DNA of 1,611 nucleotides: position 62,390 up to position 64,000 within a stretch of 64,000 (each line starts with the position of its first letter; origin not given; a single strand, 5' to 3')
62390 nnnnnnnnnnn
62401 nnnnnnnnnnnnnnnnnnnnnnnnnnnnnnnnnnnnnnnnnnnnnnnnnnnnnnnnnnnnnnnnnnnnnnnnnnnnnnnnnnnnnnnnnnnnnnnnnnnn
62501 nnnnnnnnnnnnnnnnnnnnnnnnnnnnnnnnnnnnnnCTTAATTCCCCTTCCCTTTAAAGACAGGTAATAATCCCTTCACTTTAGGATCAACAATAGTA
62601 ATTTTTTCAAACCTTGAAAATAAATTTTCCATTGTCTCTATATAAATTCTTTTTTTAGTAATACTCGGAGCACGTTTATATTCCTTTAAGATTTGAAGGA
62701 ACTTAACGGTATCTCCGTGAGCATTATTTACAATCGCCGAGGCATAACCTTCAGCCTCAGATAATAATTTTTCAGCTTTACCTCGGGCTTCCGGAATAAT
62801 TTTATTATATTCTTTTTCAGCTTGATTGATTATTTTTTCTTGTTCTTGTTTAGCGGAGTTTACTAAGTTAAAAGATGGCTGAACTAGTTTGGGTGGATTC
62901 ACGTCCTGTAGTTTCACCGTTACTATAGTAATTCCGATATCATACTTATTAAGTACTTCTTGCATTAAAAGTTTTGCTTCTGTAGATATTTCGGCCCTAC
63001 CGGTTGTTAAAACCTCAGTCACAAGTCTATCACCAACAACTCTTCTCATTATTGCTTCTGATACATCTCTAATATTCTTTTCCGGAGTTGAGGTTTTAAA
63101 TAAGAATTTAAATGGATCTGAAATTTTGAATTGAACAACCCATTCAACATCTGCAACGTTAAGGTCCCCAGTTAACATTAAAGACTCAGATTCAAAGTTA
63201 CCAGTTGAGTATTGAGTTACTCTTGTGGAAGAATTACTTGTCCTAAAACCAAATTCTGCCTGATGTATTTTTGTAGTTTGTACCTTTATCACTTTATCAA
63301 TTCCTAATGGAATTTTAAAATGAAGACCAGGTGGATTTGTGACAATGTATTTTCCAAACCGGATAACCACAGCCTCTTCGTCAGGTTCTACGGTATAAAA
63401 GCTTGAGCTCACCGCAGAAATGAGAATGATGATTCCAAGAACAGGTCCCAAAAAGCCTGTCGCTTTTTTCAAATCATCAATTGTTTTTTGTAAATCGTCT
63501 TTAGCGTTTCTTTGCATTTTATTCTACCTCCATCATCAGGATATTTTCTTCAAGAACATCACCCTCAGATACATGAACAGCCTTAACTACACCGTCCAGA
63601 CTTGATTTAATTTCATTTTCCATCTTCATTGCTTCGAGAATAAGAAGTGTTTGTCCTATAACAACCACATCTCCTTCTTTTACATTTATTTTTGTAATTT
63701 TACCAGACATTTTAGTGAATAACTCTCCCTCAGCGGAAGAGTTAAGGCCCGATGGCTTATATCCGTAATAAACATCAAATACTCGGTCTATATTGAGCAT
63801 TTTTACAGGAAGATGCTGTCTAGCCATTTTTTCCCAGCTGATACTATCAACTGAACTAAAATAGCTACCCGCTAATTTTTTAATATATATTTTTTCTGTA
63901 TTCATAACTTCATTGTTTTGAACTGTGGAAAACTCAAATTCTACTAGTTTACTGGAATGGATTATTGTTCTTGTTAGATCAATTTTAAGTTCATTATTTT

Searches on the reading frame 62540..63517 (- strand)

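Call 86: search_protein_families(library=pfam, proteins=[window:62540-63517:-], max_evalue=0.01)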
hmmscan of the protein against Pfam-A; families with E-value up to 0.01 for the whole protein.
window:62540-63517:- (325 aa): 1 family
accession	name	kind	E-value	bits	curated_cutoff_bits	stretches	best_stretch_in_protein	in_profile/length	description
PF01145.31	Band_7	-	3.1e-27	96.2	23.6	1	42-236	2-175/176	SPFH domain / Band 7 family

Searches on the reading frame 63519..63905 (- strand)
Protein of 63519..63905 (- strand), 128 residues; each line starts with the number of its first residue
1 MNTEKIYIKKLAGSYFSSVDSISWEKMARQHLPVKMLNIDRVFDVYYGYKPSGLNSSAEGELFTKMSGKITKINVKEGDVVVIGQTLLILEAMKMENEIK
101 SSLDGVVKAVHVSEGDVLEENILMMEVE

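Call 86: search_protein_families(library=pfam, proteins=[window:63519-63905:-], max_evalue=0.01)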
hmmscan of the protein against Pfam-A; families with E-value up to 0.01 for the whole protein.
window:63519-63905:- (128 aa): 5 families
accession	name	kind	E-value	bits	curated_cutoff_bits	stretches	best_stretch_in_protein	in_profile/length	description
PF00364.28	Biotin_lipoyl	-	3.6e-16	59.2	22.1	1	60-126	9-72/73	Biotin-requiring enzyme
PF13533.13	Biotin_lipoyl_2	-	8e-12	45.1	29.8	2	63-91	4-32/32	Biotin-lipoyl like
PF16576.10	HlyD_D23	-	0.00098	18.9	30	0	63-90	112-139/214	Barrel-sandwich domain of CusB or HlyD membrane-fusion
PF13437.12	HlyD_3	-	0.0016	19.6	22.2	0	99-127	2-30/106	HlyD family secretion protein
PF13375.12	RnfC_N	-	0.01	16.3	25.6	0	67-111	38-81/101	RnfC Barrel sandwich hybrid domain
